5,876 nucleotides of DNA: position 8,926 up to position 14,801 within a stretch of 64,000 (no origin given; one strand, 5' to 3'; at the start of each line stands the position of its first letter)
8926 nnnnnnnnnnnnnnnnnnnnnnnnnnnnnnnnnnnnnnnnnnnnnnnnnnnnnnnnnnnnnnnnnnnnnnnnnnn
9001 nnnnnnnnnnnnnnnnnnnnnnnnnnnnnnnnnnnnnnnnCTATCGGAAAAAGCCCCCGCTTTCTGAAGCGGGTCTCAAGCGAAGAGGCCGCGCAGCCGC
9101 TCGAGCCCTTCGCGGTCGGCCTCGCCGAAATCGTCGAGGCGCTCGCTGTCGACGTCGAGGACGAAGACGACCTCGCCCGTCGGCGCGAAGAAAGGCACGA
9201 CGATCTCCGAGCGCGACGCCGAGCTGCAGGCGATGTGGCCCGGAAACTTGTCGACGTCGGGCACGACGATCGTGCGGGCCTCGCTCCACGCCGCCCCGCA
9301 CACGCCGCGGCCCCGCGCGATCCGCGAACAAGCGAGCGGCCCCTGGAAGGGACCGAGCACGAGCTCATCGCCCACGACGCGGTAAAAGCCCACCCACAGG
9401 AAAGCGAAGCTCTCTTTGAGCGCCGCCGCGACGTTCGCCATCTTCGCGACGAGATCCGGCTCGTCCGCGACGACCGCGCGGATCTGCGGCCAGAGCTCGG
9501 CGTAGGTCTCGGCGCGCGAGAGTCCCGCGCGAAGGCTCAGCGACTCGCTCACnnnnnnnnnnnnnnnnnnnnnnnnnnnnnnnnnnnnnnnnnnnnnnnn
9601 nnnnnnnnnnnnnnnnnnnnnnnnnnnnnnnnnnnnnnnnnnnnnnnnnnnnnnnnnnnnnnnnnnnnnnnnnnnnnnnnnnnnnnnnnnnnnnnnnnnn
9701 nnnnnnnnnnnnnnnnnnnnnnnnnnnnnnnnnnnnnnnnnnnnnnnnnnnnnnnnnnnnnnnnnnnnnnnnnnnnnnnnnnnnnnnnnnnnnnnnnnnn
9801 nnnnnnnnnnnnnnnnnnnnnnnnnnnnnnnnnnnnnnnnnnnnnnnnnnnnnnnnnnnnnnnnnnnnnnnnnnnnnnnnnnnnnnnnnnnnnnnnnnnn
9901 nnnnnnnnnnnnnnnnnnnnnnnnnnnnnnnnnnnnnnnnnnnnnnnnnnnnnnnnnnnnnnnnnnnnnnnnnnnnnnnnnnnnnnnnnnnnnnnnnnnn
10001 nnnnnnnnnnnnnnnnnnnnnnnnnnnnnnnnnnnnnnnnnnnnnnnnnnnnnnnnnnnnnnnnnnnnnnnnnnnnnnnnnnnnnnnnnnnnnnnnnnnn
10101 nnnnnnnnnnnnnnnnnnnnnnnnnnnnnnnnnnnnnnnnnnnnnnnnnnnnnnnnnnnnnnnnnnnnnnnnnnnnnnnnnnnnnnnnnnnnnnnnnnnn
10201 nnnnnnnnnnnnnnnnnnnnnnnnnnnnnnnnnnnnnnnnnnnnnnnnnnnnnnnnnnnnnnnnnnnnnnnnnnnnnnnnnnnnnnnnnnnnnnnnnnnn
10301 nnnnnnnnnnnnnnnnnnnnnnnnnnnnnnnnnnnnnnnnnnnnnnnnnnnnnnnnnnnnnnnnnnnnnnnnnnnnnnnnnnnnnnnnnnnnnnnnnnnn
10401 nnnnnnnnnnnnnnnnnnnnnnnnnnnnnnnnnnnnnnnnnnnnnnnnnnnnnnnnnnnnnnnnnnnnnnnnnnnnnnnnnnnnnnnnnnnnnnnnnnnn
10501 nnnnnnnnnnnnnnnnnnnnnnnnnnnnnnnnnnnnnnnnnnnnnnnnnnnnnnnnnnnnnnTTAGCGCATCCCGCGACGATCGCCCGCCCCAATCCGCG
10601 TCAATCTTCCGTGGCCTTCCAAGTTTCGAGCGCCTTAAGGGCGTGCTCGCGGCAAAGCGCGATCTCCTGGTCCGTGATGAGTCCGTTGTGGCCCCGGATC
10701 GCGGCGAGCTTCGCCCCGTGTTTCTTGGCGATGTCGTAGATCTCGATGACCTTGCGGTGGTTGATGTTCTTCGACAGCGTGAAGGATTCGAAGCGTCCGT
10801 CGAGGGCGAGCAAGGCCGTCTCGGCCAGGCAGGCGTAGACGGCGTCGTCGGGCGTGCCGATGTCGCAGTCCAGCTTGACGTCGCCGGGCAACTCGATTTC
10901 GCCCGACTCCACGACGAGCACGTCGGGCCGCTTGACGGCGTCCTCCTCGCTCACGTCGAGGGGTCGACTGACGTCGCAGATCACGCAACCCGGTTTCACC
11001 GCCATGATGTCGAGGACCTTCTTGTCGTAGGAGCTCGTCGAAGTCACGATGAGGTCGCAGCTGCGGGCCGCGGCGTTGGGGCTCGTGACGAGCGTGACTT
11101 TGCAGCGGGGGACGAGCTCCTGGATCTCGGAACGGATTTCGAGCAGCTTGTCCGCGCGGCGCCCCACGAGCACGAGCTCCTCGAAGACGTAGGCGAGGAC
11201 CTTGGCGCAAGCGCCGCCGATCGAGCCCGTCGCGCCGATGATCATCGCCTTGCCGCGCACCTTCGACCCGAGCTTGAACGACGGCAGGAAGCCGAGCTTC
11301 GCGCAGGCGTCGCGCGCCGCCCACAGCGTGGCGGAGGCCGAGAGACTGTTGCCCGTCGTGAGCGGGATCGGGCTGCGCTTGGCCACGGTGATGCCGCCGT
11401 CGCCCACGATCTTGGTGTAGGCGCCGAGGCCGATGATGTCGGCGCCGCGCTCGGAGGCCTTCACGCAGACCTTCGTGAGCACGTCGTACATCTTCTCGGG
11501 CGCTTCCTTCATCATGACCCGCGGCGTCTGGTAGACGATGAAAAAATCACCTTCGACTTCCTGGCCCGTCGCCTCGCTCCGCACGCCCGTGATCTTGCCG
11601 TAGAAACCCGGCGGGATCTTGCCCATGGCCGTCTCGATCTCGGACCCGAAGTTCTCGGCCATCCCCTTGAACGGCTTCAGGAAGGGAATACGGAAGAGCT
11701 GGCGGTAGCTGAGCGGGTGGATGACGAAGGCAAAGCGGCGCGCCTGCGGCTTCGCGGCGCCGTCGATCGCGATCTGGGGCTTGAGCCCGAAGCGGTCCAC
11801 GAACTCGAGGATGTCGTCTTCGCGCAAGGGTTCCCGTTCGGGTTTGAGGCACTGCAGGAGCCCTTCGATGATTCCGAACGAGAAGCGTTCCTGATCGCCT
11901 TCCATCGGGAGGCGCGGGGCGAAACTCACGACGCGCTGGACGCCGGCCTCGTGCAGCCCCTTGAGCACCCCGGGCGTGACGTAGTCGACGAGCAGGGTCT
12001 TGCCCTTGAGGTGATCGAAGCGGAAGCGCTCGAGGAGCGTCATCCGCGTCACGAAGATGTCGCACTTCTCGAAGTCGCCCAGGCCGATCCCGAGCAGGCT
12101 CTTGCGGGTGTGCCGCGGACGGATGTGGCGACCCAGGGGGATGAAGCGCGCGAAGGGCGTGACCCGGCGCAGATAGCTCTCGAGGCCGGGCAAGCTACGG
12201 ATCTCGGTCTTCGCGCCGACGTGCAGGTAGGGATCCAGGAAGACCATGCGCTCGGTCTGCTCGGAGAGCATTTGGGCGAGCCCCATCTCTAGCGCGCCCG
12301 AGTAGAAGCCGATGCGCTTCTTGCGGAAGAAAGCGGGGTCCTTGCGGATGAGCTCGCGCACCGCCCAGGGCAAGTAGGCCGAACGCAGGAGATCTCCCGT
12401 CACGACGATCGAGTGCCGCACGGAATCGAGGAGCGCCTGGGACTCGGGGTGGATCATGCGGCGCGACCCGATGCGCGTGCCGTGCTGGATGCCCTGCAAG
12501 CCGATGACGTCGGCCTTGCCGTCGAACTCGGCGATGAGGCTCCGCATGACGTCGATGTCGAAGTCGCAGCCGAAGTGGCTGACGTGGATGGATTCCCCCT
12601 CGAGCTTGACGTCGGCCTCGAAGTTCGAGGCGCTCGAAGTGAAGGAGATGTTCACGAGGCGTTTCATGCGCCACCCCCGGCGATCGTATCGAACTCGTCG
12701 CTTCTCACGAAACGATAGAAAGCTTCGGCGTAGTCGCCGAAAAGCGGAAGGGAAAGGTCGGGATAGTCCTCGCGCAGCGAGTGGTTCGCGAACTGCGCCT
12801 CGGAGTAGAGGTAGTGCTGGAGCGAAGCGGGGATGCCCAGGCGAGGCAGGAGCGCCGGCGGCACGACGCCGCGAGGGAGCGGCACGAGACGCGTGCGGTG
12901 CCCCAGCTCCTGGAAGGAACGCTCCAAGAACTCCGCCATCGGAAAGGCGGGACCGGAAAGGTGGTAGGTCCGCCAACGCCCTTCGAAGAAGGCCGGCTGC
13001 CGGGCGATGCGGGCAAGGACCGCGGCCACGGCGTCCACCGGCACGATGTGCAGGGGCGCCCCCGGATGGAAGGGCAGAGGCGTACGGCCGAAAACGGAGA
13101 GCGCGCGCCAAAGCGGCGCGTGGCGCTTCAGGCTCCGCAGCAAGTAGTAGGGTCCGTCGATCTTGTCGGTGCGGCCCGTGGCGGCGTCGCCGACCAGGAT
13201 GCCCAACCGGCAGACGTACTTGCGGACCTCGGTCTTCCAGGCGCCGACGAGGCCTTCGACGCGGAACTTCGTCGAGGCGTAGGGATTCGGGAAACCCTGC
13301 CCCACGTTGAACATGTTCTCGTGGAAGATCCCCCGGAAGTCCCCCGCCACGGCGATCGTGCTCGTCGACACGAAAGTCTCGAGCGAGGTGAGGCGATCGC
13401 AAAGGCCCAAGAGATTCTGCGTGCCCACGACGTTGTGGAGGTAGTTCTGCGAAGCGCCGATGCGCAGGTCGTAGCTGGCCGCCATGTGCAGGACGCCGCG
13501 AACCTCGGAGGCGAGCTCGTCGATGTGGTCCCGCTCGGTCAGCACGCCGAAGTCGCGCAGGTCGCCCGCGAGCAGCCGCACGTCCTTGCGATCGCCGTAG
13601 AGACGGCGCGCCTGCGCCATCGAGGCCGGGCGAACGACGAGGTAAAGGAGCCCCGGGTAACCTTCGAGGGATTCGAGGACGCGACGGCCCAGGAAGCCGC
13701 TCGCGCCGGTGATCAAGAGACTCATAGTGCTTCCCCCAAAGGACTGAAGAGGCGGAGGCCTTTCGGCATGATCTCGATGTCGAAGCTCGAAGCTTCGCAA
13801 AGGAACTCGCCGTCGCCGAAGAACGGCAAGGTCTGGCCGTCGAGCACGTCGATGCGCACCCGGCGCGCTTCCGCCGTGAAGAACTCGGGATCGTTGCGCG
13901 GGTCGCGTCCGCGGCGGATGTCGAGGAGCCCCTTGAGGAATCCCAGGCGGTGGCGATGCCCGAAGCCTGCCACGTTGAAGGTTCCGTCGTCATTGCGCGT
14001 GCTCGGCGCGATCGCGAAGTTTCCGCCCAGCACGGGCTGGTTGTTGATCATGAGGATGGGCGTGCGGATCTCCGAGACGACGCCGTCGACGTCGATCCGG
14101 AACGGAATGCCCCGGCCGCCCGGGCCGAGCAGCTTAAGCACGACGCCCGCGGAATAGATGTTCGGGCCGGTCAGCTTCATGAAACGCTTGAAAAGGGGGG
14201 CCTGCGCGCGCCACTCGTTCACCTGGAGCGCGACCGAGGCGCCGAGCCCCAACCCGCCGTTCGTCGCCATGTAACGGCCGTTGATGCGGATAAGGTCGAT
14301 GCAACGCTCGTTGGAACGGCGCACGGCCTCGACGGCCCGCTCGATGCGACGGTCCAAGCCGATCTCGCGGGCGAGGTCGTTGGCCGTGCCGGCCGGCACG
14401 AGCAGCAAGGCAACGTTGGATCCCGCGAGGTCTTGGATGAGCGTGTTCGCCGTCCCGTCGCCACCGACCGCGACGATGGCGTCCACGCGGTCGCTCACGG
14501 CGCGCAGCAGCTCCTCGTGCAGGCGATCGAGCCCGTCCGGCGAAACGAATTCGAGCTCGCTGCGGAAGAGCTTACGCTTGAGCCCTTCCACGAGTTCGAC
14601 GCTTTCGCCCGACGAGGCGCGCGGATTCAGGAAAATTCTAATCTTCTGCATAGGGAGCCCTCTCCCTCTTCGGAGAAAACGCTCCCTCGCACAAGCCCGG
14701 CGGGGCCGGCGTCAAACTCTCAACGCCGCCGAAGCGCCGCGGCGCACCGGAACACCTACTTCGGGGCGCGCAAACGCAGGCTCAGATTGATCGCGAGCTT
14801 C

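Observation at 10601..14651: Translationally coupled operon: lipid kinase, thioester-reductase-like SDR and an AAR-domain fusion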

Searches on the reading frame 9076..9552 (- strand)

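Call 4: search_protein_families(library=pfam, proteins=[window:9076-9552:-], max_evalue=0.01)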
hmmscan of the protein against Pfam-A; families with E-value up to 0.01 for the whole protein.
window:9076-9552:- (158 aa): 2 families
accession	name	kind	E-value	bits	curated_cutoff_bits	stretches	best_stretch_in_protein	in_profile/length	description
PF13185.12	GAF_2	-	2.1e-09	38.2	28.6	1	29-153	2-127/136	GAF domain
PF01590.32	GAF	-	1.8e-06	28.9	22.4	1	38-153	6-125/133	GAF domain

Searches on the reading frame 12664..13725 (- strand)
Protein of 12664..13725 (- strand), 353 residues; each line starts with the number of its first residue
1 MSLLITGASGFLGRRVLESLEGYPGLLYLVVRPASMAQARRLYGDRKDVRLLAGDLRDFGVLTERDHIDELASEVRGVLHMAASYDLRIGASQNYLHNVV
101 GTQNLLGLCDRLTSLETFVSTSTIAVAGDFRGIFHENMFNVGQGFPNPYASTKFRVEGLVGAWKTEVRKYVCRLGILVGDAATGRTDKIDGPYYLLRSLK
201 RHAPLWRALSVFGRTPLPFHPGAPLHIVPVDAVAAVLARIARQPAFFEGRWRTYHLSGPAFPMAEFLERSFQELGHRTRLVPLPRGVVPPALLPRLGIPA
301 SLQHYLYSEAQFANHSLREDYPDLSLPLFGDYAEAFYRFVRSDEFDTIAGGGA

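Call 4: search_protein_families(library=pfam, proteins=[window:12664-13725:-], max_evalue=0.01)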
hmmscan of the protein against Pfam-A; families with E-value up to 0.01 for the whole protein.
window:12664-13725:- (353 aa): 4 families
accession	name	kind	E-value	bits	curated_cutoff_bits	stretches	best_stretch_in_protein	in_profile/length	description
PF07993.18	NAD_binding_4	-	2.1e-25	89.8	20.1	1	5-235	1-256/258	Male sterility protein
PF01370.27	Epimerase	-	3.3e-13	50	20.9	1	4-167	2-160/240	NAD dependent epimerase/dehydratase family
PF01073.25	3Beta_HSD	-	6e-09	35.8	22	1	4-160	1-157/280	3-beta hydroxysteroid dehydrogenase/isomerase family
PF16363.11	GDP_Man_Dehyd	-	4.7e-07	30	27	1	4-172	1-176/332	GDP-mannose 4,6 dehydratase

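Call 5: search_protein_families(library=ncbifam, proteins=[window:12664-13725:-], max_evalue=0.01)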
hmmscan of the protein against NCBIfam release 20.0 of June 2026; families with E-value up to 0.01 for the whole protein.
window:12664-13725:- (353 aa): 14 families
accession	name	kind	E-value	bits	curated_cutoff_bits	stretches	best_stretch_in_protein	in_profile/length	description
NF005539.0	PRK07201.1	equivalog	3.7e-53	181.3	549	1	1-338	1-348/657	SDR family oxidoreductase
TIGR01746.1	Thioester-redct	subfamily_domain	2e-19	70.1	213.35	1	3-276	2-282/371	thioester reductase domain-containing protein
TIGR03466.1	HpnA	hypoth_equivalog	9e-10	37.9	367.65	1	2-129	2-120/327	hopanoid-associated sugar epimerase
TIGR01179.1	galE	equivalog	1.3e-09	37.3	262.3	1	3-165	2-161/332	UDP-glucose 4-epimerase GalE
NF042422.1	oxyalk_red_OleD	equivalog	2.9e-08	33.4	580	1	1-162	1-152/329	2-alkyl-3-oxoalkanoate reductase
NF047350.1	aureusi_NRPS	equivalog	8.5e-07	26.2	2500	1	3-177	2030-2215/2373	aureusimine non-ribosomal peptide synthetase AusA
TIGR04180.1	EDH_00030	hypoth_equivalog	1.3e-05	24.4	475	1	4-159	2-155/297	NAD-dependent 4,6-dehydratase LegB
NF041592.1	carboxyl_red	equivalog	1.3e-05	23.1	1300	1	3-130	767-914/1160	carboxylic acid reductase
NF042423.1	oxyalk_red_Shew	equivalog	2.6e-05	23.5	580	1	3-160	11-156/331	2-alkyl-3-oxoalkanoate reductase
NF043036.1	ErythonDh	equivalog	4e-05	23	325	1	1-128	1-130/321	D-erythronate dehydrogenase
NF052578.1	StrlDmthSdmBMthl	equivalog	4.1e-05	23.5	600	1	1-128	1-118/328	sterol demethylase protein SdmB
TIGR01181.1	dTDP_gluc_dehyt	equivalog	6e-05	22.3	365.1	1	3-165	2-167/321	dTDP-glucose 4,6-dehydratase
NF038078.1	NRPS_MxcG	equivalog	0.00035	17.9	2300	1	3-195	1085-1292/1442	myxochelin non-ribosomal peptide synthetase MxcG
NF007956.0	PRK10675.1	subfamily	0.00084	18.6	394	1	1-160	1-160/338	UDP-glucose 4-epimerase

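Call 32: search_solved_structures(query=window:12664-13725:-, max_evalue=0.001, show_alignments=1)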
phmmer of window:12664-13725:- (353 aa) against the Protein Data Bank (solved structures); distinct sequences matched with E-value up to 0.001: 7.
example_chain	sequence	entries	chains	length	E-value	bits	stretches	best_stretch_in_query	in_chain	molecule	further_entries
2hun_A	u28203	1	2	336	8.1e-08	35.1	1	1-164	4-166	336aa long hypothetical dTDP-glucose 4,6-dehydratase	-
8rdg_A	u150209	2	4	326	1e-06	31.5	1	1-180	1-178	SDR family NAD(P)-dependent oxidoreductase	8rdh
8v1x_A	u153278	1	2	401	2e-06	30.5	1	3-259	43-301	Type I polyketide synthase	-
8rdi_A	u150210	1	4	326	3e-06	29.9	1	1-180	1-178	SDR family NAD(P)-dependent oxidoreductase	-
4u7w_A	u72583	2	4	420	3.2e-06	29.9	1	2-284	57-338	MxaA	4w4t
1kvs_A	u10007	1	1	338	0.0005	22.7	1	1-160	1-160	UDP-GALACTOSE 4-EPIMERASE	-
3wj7_A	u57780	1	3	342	0.00071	22.1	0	4-128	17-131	Putative oxidoreductase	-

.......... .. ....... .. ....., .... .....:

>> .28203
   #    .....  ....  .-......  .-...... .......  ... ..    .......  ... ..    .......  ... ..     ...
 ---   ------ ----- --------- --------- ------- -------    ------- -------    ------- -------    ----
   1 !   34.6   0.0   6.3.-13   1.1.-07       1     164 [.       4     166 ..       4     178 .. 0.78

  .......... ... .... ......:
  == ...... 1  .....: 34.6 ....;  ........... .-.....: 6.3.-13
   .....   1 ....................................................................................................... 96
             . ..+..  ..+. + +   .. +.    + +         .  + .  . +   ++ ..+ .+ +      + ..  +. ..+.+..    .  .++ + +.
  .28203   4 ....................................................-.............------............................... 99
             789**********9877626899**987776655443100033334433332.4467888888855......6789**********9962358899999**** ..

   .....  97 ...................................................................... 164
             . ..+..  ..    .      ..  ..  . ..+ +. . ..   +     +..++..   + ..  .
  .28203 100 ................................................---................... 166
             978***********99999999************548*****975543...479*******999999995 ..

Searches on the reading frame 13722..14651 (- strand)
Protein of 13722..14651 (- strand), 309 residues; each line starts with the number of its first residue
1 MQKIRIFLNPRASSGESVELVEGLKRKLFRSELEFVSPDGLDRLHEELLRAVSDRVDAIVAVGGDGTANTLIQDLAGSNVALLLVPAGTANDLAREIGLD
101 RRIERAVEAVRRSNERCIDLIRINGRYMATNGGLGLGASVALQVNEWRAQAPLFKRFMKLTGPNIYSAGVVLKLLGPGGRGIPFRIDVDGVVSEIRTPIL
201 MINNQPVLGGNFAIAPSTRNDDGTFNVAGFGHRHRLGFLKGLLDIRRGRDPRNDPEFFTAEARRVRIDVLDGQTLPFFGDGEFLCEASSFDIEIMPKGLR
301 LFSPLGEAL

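Call 4: search_protein_families(library=pfam, proteins=[window:13722-14651:-], max_evalue=0.01)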
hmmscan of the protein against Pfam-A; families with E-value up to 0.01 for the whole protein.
window:13722-14651:- (309 aa): 4 families
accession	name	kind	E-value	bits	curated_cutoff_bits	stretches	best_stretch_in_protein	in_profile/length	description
PF00781.29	DAGK_cat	-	5.1e-21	75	23.6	1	3-122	1-124/125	Diacylglycerol kinase catalytic domain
PF19279.4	YegS_C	-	6.9e-15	55.6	27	1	182-302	41-157/158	YegS C-terminal NAD kinase beta sandwich-like domain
PF01513.26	NAD_kinase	-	3.9e-05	24.4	25.5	1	42-91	59-108/130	ATP-NAD kinase N-terminal domain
PF00365.25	PFK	-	0.0081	16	30.9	0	54-142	90-189/277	Phosphofructokinase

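Call 5: search_protein_families(library=ncbifam, proteins=[window:13722-14651:-], max_evalue=0.01)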
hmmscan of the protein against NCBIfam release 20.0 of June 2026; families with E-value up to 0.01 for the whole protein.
window:13722-14651:- (309 aa): 13 families
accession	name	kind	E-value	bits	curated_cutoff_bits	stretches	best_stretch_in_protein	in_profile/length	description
NF009604.0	PRK13057.1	equivalog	1.1e-30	106.7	274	1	5-305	12-296/302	lipid kinase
TIGR00147.1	TIGR00147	subfamily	8.2e-25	87.3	118.65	1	45-304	47-295/296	YegS/Rv2252/BmrU family lipid kinase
NF002033.0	PRK00861.1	subfamily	3.9e-20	71.7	293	1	48-140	59-151/328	putative lipid kinase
NF008882.0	PRK11914.1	equivalog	5e-20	71.9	302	1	2-304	9-303/306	diacylglycerol kinase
NF009602.0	PRK13054.1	equivalog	9.5e-19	67.6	284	1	51-304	52-293/301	lipid kinase YegS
NF009874.0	PRK13337.1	equivalog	6.7e-18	64.6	385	1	47-283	50-274/305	diacylglycerol kinase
NF040993.1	MamU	equivalog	6.2e-17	61.9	400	1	51-304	55-295/296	lipid kinase MamU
TIGR03702.1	lip_kinase_YegS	equivalog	4.5e-16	58.8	387.45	1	51-145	48-147/295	lipid kinase YegS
NF009605.0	PRK13059.1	equivalog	3e-13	49.4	313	1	46-145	47-148/295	putative lipid kinase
NF009603.0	PRK13055.1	subfamily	2.3e-12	46.5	342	1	46-300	50-296/335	diacylglycerol kinase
NF009025.0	PRK12361.1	equivalog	4.2e-12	45.1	505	1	49-139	290-384/546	hypothetical protein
NF002872.1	PRK03202.1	subfamily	0.0002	20.4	253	1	54-139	91-187/323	ATP-dependent 6-phosphofructokinase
TIGR02483.1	PFK_mixed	subfamily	0.00067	18.8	430.55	1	54-141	93-191/325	phosphofructokinase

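Call 31: search_solved_structures(query=window:13722-14651:-, max_evalue=0.001, show_alignments=1)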
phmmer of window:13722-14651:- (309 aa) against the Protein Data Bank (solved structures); distinct sequences matched with E-value up to 0.001: 8.
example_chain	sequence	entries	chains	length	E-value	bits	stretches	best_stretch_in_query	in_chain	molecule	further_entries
4wrr_A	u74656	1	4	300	8.2e-16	61.2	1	50-274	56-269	putative diacylglycerol kinase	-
3s40_A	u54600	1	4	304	8.5e-16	61.1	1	50-275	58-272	diacylglycerol kinase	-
3t5p_A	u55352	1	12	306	8.8e-16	61.1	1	50-274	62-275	BmrU protein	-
2qv7_A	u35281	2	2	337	1.2e-11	47.5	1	37-271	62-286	Diacylglycerol Kinase DgkB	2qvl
4wer_A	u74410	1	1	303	2.6e-10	43.1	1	2-302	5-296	Diacylglycerol kinase catalytic domain protein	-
2jgr_A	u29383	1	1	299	4.2e-07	32.6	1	56-138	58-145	YEGS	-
2p1r_A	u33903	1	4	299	5e-07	32.3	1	56-138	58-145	Lipid kinase yegS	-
2bon_A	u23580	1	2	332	5.2e-07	32.2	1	56-138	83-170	LIPID KINASE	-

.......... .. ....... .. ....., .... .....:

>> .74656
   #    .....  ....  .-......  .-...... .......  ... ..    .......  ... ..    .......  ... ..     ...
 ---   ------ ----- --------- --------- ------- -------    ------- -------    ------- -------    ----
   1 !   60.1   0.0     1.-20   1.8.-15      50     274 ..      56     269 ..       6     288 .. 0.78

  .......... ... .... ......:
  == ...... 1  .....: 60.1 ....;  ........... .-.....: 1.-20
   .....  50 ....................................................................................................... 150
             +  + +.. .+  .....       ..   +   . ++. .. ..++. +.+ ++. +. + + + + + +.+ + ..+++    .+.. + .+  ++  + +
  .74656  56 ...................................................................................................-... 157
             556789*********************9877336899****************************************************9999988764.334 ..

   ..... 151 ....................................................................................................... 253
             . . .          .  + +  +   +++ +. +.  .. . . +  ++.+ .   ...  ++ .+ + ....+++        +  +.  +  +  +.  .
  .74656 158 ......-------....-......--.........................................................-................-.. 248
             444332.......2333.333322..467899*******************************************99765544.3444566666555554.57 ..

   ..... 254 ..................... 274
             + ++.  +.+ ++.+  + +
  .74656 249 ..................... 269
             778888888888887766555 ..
